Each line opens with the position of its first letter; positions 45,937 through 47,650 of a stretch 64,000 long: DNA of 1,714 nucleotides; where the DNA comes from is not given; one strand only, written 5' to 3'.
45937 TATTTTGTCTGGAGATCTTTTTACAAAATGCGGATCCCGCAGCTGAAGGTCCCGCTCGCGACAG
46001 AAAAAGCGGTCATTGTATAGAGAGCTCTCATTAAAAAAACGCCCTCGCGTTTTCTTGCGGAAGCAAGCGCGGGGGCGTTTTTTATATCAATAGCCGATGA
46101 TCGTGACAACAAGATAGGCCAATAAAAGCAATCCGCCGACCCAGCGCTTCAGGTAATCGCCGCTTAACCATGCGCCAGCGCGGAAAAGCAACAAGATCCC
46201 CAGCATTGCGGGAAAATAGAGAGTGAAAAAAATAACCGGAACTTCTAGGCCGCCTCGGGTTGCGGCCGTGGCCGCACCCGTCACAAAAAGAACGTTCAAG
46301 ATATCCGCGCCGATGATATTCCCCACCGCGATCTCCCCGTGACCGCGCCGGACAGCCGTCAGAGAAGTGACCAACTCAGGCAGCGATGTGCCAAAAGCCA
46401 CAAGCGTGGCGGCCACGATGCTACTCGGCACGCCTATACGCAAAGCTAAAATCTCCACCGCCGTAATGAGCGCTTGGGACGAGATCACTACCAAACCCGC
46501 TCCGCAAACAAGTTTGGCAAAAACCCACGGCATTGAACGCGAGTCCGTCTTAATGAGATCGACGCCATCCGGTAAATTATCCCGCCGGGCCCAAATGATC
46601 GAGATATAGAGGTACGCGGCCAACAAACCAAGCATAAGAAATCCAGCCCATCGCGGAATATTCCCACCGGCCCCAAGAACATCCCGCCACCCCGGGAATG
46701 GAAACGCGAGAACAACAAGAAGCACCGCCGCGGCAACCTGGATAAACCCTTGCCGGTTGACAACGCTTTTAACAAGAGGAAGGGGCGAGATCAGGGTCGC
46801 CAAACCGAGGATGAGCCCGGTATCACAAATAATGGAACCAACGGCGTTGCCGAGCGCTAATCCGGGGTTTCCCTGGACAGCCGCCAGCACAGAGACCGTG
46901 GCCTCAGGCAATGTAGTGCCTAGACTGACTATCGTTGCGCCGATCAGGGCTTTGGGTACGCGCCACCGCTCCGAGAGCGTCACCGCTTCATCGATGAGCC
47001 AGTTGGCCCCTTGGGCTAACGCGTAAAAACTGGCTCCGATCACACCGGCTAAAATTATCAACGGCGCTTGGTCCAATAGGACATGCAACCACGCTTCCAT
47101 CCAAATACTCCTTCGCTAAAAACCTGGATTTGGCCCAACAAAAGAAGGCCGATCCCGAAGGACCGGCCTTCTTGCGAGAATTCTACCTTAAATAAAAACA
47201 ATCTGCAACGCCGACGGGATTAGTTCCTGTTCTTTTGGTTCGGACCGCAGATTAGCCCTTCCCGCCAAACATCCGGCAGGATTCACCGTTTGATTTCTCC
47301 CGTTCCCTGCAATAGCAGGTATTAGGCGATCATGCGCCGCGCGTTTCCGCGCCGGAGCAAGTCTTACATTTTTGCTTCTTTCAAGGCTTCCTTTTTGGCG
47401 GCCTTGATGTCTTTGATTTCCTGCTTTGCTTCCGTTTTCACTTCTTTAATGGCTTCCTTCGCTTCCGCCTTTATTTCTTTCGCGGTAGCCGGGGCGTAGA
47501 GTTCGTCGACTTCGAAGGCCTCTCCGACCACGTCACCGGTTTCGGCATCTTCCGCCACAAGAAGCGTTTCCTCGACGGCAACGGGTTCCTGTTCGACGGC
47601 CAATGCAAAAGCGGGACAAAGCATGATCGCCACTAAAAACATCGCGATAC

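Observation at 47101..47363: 260-nt leader with internal terminator upstream of the Na+/Ca2+ antiporter: candidate (c-di-AMP-type?) riboswitch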

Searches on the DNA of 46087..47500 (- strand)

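Call 5: search_rna_families(source=window, start=47000, end=47500, threshold=evalue, max_evalue=10, show_alignments=5)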
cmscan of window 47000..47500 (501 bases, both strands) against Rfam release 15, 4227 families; matches with E-value up to 10: 4.
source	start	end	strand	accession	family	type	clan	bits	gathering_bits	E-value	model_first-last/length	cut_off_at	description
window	47194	47338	-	RF00379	c-di-AMP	Cis-reg; riboswitch;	-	32.4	38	8.2e-06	1-134/134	no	c-di-AMP riboswitch aptamer (ydaO/yuaA leader)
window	47114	47256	-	RF02498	Atu_C3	Gene; sRNA;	-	13.3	100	2.1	1-156/156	no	Rhizobiales sRNA Atu_C3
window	47151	47166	-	RF01716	PhotoRC-I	Cis-reg;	-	13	45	1.1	29-44/44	no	PhotoRC-I RNA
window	47122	47171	-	RF01999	group-II-D1D4-2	Intron;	CL00102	13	36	3.7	1-118/118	no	Group II catalytic intron D1-D4-2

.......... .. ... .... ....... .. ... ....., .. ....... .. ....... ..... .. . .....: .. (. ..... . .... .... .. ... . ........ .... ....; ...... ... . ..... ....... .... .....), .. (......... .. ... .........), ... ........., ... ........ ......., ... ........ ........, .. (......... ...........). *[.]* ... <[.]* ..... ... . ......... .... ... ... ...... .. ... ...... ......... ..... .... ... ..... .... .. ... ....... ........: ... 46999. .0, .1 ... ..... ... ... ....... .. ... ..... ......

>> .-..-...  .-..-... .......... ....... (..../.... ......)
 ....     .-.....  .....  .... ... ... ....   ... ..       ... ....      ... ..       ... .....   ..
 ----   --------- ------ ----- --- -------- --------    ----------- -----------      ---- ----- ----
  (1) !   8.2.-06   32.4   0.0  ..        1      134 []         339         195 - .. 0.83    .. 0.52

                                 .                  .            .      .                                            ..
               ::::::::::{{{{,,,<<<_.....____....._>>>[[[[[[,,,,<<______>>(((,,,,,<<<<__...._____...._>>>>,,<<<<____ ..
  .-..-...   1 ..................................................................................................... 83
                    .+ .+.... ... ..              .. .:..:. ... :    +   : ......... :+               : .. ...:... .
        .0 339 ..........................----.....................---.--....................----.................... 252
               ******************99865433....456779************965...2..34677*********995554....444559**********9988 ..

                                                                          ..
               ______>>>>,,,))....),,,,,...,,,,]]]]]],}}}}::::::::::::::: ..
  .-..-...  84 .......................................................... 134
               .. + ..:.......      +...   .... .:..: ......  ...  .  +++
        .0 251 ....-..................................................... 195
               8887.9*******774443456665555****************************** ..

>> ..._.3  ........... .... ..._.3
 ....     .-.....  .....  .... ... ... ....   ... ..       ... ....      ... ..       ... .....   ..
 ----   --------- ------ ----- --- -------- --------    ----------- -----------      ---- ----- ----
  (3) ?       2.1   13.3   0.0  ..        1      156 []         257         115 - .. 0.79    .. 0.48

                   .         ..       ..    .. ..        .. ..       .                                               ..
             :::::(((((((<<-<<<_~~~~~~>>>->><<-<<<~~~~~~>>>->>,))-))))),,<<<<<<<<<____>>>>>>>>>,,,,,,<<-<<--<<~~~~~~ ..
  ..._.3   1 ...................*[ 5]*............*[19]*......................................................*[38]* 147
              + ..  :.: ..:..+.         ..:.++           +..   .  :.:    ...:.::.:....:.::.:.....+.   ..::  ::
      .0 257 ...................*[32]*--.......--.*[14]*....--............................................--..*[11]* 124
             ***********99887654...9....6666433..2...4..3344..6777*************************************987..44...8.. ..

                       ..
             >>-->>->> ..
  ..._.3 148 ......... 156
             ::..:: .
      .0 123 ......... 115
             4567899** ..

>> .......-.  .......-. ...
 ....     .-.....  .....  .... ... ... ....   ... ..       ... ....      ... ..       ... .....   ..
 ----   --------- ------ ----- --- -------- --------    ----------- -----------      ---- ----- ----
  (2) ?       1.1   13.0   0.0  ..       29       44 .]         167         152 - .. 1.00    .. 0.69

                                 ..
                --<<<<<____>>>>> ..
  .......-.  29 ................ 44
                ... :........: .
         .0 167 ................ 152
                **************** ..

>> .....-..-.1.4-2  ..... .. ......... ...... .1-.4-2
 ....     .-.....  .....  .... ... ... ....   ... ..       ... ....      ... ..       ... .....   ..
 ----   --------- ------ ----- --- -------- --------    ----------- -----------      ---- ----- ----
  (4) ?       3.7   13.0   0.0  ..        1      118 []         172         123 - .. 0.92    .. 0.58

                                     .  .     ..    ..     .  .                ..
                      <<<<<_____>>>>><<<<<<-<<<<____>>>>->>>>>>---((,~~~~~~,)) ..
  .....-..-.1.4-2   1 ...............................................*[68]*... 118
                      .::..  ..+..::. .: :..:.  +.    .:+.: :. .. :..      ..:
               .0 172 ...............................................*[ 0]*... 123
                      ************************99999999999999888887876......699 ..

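Call 20: search_rna_families(sources=[L086, L087, L089, L091, L092], threshold=evalue, max_evalue=1, show_alignments=4)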
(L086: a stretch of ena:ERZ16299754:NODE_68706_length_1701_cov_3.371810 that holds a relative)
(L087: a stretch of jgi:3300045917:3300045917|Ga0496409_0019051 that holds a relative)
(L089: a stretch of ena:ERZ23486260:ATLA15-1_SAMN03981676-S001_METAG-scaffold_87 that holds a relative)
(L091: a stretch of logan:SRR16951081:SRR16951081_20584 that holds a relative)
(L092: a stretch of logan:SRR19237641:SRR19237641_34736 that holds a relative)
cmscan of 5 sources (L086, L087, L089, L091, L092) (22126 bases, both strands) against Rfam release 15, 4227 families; matches with E-value up to 1: 2.
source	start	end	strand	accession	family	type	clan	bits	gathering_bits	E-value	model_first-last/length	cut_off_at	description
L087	2742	2879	+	RF00379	c-di-AMP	Cis-reg; riboswitch;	-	34.8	38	7.7e-05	1-134/134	no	c-di-AMP riboswitch aptamer (ydaO/yuaA leader)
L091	1142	1229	+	RF00030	RNase_MRP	Gene; ribozyme;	CL00002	16.4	50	0.43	1-266/266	no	RNase MRP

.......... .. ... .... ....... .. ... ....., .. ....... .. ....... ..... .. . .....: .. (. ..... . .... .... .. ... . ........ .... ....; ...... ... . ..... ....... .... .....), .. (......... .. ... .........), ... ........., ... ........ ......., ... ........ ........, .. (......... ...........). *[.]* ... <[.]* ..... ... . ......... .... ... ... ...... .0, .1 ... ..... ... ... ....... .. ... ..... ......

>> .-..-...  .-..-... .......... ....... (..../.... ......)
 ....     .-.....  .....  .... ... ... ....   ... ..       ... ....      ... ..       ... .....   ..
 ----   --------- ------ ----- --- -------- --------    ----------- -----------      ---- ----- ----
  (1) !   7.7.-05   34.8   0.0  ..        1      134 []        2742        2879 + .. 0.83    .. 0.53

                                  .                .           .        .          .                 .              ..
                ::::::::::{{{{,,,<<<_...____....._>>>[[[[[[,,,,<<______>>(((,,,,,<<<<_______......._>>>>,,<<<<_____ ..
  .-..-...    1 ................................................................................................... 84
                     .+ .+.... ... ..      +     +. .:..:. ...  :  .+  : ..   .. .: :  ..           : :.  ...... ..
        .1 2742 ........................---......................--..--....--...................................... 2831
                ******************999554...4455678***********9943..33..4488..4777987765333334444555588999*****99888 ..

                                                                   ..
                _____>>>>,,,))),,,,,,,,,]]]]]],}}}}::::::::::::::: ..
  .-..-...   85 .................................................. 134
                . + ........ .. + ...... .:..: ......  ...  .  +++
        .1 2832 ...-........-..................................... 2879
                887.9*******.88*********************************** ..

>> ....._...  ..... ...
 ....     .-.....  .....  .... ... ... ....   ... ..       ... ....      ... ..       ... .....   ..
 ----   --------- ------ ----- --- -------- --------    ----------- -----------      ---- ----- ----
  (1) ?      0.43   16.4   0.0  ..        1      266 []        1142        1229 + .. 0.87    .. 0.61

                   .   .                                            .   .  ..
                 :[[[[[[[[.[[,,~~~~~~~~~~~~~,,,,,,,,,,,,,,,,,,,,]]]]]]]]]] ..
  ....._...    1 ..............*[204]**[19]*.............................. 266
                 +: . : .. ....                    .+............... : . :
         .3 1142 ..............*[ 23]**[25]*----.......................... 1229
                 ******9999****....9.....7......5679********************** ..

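Call 50: build_rna_model(alignment_id=A3, structure=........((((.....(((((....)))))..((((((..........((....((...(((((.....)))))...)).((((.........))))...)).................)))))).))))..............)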
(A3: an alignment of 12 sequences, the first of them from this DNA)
Model R1 built from alignment A3 (12 sequences, 145 columns); structure: as given.
model positions 136; base pairs 28; branch points 2; effective number of sequences 1.2; information 0.591 bits per position. Calibrated on 0.2 Mb of random sequence (short: E-values are rough).
structure used (alignment columns):
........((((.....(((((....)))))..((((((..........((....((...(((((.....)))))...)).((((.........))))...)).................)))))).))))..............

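Call 51: search_with_rna_model(model_id=R1, sources=[window, L086, L087, L088, L089, L090, L091, L092, L093, L094, L095, L096, L097, L098, L099, L100, L101, L103, L104], max_evalue=1, make_alignment=true)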
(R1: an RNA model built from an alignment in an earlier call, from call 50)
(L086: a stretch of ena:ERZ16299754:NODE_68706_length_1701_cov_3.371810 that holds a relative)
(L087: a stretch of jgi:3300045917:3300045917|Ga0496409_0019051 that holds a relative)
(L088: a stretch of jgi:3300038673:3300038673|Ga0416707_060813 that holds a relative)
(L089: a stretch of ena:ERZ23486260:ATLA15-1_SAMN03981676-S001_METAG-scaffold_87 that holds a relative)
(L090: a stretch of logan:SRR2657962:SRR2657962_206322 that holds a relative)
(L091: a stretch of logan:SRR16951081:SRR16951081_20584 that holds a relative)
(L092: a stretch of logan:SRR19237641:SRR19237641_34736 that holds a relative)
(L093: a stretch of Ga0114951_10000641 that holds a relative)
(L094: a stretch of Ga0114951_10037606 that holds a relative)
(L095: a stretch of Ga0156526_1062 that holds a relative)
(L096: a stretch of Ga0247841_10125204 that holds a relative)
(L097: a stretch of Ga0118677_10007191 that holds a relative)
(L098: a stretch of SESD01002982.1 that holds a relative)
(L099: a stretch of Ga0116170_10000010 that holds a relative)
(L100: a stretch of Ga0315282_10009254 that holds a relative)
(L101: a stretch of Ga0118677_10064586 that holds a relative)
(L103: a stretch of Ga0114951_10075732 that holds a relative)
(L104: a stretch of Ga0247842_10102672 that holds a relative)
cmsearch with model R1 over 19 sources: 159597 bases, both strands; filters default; matches with E-value up to 1: 14.
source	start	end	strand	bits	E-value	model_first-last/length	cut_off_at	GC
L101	1778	1913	-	170.4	1.2e-38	1-136/136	no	0.54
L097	1890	2025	+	166.2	1.2e-37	1-136/136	no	0.55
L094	2060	2195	-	163.6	5e-37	1-136/136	no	0.53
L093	11864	11999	-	163.5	5.4e-37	1-136/136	no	0.55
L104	370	506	+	163.1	6.8e-37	1-136/136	no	0.55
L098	2690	2822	+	156.6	2.4e-35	1-136/136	no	0.56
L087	2744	2878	+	156.5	2.5e-35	1-136/136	no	0.53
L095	1974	2114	+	144.9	1.6e-32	1-136/136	no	0.55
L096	791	924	-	144.4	2.1e-32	1-136/136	no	0.56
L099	1604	1739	-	142.7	5.2e-32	1-136/136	no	0.57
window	47195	47336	-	138.9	4.4e-31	1-136/136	no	0.51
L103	1772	1905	-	122.4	4.1e-27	1-136/136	no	0.54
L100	1957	2087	+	36.4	1.8e-06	1-136/136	no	0.49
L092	4896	4953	+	13.8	0.48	1-136/136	no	0.64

Alignment A4: 14 matches aligned to the model, 179 columns, each read 5' to 3' on its own strand. Consensus structure (alignment columns), stored with it:
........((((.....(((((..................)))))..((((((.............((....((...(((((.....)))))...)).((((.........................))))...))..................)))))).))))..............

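Call 52: search_with_rna_model(model_id=R1, sources=[L001, L002, L003, L004, L005, L006, L007, L008, L009, L010, L011, L012, L013, L014, L015, L016, L017, L018, L019, L020, L021, L022, L023, L024, L025, L026, L027, L028, L029, L030, L031, L032, L033, L034, L035, L036, L037, L038, L039, L040, L041, L042, L043, L044, L045, L046, L047, L048, L049, L050, L051, L052, L053, L054, L055, L056, L057, L058, L059, L060, L061, L062, L063, L064, L065, L066, L067, L068, L069, L070, L071, L072, L073, L074, L075, L076, L077, L078, L079, L080], max_evalue=1)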
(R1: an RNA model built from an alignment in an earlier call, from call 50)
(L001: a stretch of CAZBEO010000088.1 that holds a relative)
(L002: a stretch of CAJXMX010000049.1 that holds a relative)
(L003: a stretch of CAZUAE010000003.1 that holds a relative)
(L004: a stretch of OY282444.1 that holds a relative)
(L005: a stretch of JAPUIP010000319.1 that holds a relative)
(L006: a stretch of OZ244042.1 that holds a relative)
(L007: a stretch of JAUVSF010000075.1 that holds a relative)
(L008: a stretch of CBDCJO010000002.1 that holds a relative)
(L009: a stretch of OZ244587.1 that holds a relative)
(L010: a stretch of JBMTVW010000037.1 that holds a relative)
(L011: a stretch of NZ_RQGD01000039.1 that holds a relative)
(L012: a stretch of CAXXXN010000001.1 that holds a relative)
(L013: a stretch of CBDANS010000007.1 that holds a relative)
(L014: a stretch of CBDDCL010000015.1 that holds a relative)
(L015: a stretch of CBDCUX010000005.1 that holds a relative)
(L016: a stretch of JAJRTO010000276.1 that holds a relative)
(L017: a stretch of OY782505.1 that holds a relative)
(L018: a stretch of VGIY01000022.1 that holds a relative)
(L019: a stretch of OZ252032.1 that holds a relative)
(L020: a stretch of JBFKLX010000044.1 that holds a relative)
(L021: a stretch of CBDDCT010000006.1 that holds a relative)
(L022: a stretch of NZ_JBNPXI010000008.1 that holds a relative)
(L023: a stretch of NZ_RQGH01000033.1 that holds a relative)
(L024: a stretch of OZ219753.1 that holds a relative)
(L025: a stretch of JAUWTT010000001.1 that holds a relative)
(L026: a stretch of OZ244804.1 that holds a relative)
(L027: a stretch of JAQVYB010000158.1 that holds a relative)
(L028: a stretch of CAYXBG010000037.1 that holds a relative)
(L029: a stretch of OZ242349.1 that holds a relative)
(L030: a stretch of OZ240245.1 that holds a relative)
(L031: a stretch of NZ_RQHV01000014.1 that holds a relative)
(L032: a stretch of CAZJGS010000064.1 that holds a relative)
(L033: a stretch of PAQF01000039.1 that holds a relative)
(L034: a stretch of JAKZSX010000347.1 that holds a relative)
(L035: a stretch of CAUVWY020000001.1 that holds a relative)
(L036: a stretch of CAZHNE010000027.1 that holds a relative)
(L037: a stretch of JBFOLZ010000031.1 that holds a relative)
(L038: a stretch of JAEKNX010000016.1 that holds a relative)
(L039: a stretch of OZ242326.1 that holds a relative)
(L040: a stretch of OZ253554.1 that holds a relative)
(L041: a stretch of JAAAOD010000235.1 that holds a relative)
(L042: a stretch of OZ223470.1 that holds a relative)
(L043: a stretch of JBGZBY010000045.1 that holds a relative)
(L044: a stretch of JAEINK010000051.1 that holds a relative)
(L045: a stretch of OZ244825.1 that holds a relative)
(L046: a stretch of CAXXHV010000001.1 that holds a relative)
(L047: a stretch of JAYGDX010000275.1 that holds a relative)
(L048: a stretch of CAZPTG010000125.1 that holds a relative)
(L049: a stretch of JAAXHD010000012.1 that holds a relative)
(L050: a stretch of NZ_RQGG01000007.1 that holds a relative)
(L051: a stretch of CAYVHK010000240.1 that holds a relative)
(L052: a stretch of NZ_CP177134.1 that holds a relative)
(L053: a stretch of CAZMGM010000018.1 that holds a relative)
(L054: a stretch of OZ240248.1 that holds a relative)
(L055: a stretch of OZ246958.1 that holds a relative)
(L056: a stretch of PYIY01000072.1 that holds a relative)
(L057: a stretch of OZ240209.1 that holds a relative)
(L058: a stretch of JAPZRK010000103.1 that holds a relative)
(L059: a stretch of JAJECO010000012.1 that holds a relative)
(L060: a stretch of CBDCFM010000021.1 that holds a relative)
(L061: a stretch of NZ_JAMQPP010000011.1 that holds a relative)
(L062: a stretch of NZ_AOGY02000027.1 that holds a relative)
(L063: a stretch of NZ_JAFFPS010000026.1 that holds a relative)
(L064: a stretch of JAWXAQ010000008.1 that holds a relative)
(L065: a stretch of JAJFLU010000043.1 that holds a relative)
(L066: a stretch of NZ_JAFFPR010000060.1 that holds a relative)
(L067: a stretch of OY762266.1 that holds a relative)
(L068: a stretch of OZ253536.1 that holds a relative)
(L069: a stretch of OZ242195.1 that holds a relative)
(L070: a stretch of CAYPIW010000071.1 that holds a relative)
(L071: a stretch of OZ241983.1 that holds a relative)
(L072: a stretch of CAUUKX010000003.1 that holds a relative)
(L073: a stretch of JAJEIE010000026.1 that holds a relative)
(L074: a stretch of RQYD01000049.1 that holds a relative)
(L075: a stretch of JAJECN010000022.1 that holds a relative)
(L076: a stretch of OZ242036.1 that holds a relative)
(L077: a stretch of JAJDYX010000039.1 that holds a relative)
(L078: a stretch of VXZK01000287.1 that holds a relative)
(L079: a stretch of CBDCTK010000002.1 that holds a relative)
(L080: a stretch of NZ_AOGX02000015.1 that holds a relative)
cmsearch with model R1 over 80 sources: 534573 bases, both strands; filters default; matches with E-value up to 1: 0.
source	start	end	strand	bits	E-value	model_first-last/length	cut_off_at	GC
